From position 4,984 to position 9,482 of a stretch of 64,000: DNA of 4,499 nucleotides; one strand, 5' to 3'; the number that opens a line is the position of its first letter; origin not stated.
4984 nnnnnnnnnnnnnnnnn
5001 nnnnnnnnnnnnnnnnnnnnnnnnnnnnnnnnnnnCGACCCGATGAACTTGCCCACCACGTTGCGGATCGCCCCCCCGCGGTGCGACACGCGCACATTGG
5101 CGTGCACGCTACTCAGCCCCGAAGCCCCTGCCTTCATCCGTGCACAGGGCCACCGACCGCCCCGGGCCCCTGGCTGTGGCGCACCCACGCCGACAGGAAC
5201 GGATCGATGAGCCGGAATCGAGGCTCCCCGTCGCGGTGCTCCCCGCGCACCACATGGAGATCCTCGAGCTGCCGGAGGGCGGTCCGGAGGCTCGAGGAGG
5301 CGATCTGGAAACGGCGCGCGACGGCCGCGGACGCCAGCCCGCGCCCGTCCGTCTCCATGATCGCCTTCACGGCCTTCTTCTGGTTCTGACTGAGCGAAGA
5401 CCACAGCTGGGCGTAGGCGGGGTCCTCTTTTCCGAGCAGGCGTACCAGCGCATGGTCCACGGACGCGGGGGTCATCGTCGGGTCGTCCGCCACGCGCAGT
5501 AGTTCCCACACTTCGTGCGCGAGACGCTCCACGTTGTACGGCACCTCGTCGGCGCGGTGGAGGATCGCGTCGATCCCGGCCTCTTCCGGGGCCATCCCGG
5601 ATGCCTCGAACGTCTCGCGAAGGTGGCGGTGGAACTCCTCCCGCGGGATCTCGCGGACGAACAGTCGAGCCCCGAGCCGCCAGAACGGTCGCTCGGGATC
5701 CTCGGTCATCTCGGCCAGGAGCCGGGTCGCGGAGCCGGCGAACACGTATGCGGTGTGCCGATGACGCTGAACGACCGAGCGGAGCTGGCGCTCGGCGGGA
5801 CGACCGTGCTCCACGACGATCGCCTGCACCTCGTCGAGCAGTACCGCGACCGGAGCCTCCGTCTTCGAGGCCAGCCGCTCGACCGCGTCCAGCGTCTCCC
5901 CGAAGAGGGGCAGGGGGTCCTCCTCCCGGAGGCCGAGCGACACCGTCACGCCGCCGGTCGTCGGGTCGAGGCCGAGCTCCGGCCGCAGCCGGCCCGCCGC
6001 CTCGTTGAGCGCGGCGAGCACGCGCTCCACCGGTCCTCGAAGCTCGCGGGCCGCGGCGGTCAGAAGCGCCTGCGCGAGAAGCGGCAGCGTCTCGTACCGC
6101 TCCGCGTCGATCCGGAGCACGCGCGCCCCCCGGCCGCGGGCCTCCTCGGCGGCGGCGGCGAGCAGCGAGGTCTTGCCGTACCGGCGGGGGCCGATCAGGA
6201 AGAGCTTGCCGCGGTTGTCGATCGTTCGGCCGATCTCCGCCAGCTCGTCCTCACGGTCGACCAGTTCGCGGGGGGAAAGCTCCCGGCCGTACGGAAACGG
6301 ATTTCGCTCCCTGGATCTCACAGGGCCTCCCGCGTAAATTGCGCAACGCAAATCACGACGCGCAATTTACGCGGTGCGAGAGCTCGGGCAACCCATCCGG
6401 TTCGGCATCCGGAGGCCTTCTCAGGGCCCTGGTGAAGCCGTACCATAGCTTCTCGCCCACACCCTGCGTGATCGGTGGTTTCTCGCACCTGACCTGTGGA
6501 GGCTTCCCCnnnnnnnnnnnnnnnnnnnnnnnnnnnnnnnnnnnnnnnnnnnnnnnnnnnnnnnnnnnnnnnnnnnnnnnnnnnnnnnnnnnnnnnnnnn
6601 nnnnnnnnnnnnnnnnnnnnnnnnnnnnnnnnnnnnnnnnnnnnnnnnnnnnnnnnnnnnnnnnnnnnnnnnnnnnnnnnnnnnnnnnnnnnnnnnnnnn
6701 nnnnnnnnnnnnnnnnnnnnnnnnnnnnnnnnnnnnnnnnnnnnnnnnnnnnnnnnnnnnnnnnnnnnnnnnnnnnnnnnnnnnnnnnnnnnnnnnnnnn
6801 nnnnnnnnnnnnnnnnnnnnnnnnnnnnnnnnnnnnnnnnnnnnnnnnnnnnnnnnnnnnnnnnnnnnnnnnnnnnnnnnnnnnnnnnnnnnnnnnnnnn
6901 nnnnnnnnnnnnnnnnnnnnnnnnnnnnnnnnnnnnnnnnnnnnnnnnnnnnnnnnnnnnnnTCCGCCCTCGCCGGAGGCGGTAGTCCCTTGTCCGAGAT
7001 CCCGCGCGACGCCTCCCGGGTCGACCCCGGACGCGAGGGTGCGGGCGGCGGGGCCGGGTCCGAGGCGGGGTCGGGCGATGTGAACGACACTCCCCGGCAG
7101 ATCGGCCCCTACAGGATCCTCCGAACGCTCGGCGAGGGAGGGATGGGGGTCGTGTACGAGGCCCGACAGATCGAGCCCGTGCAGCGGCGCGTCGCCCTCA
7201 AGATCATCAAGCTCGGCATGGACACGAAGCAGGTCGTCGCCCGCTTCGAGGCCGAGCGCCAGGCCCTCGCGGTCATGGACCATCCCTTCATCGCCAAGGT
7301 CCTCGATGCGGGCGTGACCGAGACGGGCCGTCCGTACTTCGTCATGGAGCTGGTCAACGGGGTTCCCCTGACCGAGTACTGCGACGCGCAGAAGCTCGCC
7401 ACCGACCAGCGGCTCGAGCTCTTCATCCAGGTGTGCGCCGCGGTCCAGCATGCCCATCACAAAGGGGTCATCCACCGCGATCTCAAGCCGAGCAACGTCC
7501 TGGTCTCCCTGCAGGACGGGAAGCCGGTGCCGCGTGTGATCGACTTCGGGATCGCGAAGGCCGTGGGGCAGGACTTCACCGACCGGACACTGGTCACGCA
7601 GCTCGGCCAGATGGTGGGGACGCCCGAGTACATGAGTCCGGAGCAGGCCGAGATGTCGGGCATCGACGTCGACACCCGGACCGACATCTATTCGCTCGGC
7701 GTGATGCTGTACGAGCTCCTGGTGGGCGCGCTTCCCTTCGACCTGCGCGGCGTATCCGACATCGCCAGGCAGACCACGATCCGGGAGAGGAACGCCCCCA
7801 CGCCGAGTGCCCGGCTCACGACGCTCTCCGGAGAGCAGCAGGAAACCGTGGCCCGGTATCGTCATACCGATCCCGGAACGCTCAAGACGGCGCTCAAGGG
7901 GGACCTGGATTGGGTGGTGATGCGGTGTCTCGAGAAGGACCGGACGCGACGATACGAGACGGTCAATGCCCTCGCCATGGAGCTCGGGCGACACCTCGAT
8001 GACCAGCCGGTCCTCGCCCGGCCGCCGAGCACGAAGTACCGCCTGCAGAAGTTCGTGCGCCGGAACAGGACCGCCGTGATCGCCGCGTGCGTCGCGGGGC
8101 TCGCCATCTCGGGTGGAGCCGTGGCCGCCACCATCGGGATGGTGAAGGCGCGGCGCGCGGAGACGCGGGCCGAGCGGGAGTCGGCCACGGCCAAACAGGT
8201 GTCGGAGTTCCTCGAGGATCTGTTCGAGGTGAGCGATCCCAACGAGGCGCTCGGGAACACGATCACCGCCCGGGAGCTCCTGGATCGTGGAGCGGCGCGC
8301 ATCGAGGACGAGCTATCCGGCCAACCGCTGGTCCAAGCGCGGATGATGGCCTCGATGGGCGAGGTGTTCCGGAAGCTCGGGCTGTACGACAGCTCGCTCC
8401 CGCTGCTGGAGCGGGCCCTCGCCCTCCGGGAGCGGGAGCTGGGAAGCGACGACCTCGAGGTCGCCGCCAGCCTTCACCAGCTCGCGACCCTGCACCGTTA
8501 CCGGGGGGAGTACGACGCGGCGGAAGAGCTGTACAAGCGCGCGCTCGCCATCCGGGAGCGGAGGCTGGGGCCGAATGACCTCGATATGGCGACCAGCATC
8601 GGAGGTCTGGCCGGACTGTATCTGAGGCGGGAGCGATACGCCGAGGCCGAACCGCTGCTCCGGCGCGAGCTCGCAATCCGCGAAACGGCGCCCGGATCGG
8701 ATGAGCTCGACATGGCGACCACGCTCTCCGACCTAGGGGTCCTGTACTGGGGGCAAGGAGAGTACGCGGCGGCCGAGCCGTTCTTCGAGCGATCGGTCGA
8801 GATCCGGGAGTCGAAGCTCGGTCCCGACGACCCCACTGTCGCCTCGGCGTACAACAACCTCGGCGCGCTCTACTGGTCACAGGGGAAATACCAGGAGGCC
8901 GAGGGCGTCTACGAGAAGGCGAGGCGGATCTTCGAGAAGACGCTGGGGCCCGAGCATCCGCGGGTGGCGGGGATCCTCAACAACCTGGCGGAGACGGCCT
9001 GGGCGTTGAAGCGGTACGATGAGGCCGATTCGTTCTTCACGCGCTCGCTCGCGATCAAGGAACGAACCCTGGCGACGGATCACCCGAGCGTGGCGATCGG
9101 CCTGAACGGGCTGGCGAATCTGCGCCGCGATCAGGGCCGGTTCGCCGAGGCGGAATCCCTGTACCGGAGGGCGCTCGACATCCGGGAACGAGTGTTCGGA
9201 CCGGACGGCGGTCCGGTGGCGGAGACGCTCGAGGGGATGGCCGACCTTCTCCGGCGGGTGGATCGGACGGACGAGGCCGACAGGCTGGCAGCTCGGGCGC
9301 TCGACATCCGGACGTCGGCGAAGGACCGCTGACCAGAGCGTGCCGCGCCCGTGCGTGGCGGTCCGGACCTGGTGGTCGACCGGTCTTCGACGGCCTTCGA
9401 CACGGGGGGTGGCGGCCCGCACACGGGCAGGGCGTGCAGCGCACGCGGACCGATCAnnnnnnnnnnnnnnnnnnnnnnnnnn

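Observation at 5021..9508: Duplication footprint: both Ser/Thr kinase-TPR genes are followed on the opposite strand by the same beta-lactamase-family C-terminus, intact after kinase 2 and an 18-codon relic after kinase 1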

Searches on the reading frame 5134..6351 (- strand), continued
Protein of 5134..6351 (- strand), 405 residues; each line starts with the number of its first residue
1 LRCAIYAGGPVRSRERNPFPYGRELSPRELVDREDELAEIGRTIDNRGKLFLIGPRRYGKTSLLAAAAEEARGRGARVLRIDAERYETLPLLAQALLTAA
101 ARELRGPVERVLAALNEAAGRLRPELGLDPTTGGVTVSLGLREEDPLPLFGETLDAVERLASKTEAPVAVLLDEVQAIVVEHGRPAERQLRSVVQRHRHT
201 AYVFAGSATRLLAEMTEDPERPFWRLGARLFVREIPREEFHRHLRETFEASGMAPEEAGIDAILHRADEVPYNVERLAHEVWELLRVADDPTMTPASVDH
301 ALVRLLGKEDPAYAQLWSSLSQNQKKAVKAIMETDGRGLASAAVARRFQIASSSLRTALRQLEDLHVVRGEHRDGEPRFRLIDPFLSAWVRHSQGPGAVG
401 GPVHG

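Call 47: search_protein_families(library=padloc, proteins=[window:5134-6351:-], max_evalue=0.001)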
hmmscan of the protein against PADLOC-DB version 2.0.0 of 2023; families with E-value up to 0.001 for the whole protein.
window:5134-6351:- (405 aa): 2 families
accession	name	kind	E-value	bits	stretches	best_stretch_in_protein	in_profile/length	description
PDLC04140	mad8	-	2.8e-06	25.1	1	37-199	17-222/314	mads_8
PDLC04787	PDC-S01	-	0.00027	17.9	0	29-105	9-88/412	-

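Call 48: find_related_loci(query=window:5134-6321:-, collection=metagenome_contigs, flank=4000)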
Query window:5134-6321:- (395 aa) in metagenome_contigs; peptide patterns used: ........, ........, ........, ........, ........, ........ (x = any residue, [..] = any of these).
599 stretches matched a pattern (row limit reached: there are more); 25 encode a relative of the query (tblastn E <= 1e-3); 25 distinct loci.
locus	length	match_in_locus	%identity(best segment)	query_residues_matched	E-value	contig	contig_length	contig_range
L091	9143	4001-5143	55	5-385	3e-121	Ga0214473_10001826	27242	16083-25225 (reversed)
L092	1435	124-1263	53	5-384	6e-122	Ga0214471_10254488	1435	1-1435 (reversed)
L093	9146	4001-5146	44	1-380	2e-97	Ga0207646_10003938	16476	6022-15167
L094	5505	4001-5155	43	1-380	2e-95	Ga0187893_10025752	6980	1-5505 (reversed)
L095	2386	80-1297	43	1-393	1e-98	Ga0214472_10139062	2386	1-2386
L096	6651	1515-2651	44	6-380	3e-92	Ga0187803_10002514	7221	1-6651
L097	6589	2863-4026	45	6-380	2e-89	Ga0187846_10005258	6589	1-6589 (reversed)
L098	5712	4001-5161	44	7-380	2e-87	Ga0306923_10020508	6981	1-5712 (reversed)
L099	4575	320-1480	44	7-380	1e-87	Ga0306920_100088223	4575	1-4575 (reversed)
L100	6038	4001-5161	44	7-380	2e-87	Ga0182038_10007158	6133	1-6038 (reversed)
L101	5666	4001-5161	44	7-380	2e-87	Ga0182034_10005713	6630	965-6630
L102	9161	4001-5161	41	3-381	4e-85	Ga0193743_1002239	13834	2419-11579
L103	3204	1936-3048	41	3-365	2e-81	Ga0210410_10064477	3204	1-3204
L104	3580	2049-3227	42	7-385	1e-78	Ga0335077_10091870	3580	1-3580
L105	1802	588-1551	40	7-386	6e-42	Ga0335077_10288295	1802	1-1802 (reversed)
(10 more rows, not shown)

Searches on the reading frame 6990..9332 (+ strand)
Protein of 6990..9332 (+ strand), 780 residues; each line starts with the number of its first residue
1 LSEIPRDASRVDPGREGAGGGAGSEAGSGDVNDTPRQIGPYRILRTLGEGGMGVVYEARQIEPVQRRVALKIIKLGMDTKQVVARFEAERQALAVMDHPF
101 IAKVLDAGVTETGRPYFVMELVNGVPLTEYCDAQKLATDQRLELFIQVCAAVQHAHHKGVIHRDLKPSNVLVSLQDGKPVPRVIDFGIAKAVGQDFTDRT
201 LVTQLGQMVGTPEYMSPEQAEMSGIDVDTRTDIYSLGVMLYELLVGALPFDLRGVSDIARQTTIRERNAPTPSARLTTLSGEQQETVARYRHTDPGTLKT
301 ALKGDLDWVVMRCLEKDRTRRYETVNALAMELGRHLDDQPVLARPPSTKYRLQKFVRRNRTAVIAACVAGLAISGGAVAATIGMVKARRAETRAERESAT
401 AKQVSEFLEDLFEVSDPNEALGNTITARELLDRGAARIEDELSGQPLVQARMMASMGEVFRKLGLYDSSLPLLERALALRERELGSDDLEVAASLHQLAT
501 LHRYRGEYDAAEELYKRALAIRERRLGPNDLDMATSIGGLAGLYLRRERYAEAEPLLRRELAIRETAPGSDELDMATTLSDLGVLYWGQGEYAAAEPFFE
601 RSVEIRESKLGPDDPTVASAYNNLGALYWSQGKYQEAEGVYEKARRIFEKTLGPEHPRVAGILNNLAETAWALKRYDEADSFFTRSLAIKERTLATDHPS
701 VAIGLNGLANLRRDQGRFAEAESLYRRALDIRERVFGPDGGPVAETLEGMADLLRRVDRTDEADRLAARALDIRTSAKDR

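Call 11: search_protein_families(library=pfam, proteins=[window:6990-9332:+], max_evalue=0.01)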
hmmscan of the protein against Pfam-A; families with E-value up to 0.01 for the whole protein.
window:6990-9332:+ (780 aa): 25 families
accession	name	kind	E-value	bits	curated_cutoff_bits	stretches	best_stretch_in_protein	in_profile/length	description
PF13424.12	TPR_12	-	9.4e-76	250.5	30.1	4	617-691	2-76/77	Tetratricopeptide repeat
PF13374.12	TPR_10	-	1.5e-74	244.5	27.5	7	617-657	1-41/42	Tetratricopeptide repeat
PF24885.1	TPR_NPHP3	-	8.7e-68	228.7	100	3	447-568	96-217/239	Nephrocystin-3 TPR domain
PF00069.31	Pkinase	-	4e-45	154.7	31.7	1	41-329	1-259/263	Protein kinase domain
PF13176.12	TPR_7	-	1.3e-37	125.1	27.9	4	494-526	1-33/36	Tetratricopeptide repeat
PF00515.34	TPR_1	-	2.3e-31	106.8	27.8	4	618-647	1-30/34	Tetratricopeptide repeat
PF07714.23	PK_Tyr_Ser-Thr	-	2.1e-29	103.1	23.1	1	43-268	3-223/258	Protein tyrosine and serine/threonine kinase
PF07719.23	TPR_2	-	2.2e-28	96.4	27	3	618-649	1-32/34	Tetratricopeptide repeat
PF13181.12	TPR_8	-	9.4e-24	82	25.7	2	618-644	1-27/34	Tetratricopeptide repeat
PF13432.12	TPR_16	-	2.8e-16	60.1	32.7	5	581-647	2-60/65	Tetratricopeptide repeat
PF17874.7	TPR_MalT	-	2.8e-16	60.1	45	3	576-688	80-189/336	MalT-like TPR region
PF13428.12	TPR_14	-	4.4e-14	52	23.5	0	494-521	3-30/44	Tetratricopeptide repeat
PF14559.12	TPR_19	-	8.3e-11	42.5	25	1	629-685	2-50/68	Tetratricopeptide repeat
PF07721.20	TPR_4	-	3.5e-09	36.8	27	0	578-601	3-26/26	Tetratricopeptide repeat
PF13414.12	TPR_11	-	2.7e-08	33.8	26.8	0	614-632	24-42/42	TPR repeat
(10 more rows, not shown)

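Call 47: search_protein_families(library=padloc, proteins=[window:6990-9332:+], max_evalue=0.001)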
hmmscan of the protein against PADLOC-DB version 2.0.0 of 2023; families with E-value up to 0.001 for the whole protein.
window:6990-9332:+ (780 aa): 38 families (the best 25 are shown)
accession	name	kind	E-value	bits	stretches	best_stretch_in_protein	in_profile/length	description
PDLC04042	PD-T4-6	-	3.9e-69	231.5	1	38-287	8-247/292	-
PDLC04053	PD-T4-6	-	5.6e-68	227.7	1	35-295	5-254/311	-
PDLC04061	PD-T4-6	-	4.7e-64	215.7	1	39-295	16-266/510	-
PDLC04060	PD-T4-6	-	2.9e-62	209.1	1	40-334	9-268/486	-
PDLC04138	mad6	-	1.3e-61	207.4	1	40-344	52-322/659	mads_6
PDLC04047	PD-T4-6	-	9.7e-60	200.4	1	38-349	9-291/327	-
PDLC04041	PD-T4-6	-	3.8e-59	199.1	1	35-388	24-316/443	-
PDLC04043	PD-T4-6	-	2.4e-57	193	1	33-393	9-338/452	-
PDLC04054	PD-T4-6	-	2e-56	189.9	1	39-295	11-256/347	-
PDLC04048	PD-T4-6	-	3.2e-54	182.7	1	40-259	11-221/354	-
PDLC04052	PD-T4-6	-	1e-53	181.3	1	40-287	10-251/496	-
PDLC04039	PD-T4-6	-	6.5e-53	178.4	1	37-296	12-259/458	-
PDLC04040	PD-T4-6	-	1.1e-52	177.5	1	47-263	2-218/547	-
PDLC04057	PD-T4-6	-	1.6e-52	177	1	40-341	9-276/443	-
PDLC04064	PD-T4-6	-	3.3e-45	152.6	1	35-258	16-228/369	-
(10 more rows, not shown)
